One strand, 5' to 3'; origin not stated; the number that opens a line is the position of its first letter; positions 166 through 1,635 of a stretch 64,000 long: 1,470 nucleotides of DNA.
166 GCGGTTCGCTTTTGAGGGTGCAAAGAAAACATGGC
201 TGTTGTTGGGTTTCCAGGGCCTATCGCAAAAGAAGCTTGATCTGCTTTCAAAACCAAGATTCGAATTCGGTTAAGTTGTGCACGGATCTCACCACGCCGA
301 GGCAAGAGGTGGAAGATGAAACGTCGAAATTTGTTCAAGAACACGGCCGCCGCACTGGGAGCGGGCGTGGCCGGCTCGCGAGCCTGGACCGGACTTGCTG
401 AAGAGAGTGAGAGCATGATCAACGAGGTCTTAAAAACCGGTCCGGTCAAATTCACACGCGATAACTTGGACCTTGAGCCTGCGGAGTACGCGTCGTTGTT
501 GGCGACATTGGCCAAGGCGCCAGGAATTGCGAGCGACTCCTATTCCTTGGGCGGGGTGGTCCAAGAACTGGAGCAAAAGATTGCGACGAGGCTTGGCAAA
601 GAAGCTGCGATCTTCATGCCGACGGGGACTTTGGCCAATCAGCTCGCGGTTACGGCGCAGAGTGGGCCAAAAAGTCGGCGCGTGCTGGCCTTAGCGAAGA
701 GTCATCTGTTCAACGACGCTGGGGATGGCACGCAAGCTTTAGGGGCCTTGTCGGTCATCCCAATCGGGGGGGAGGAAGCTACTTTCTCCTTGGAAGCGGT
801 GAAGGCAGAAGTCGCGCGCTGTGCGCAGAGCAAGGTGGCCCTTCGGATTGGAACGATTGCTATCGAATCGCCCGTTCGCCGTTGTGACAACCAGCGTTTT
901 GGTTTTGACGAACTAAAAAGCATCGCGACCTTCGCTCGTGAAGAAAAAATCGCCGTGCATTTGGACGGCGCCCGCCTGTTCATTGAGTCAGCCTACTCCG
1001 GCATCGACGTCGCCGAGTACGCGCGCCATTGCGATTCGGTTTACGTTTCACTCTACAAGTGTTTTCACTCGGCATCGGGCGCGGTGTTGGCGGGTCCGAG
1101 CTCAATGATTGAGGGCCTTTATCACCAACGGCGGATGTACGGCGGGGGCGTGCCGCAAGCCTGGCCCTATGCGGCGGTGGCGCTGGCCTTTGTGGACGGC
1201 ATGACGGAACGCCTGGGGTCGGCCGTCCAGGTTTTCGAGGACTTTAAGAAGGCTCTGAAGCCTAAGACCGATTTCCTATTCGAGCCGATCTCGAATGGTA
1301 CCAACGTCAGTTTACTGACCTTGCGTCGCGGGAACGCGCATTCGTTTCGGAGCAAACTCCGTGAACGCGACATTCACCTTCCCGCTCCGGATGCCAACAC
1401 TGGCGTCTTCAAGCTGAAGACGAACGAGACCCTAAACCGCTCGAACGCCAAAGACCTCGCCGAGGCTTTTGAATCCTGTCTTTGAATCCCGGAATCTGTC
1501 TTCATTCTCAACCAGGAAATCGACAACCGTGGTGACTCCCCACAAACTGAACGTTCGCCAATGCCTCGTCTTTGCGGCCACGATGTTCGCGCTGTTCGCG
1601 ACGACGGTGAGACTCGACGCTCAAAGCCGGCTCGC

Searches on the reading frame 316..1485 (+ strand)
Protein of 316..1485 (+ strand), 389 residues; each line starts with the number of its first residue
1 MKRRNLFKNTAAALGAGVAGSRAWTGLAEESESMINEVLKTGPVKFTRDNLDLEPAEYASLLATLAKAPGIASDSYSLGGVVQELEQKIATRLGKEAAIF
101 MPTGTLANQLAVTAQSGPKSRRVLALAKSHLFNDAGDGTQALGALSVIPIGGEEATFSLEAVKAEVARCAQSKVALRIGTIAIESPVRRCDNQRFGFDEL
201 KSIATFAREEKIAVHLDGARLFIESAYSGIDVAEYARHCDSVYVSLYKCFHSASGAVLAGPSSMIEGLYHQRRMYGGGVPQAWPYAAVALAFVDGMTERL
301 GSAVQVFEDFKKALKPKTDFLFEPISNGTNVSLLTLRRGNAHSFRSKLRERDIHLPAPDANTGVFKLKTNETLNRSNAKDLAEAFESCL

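Call 87: search_protein_families(library=pfam, proteins=[window:316-1485:+], max_evalue=0.00001)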
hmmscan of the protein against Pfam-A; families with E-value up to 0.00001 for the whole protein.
window:316-1485:+ (389 aa): 1 family
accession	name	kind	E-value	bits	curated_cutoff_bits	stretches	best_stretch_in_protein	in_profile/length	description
PF01212.27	Beta_elim_lyase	-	1e-35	123.9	27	1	75-306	27-257/288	Beta-eliminating lyase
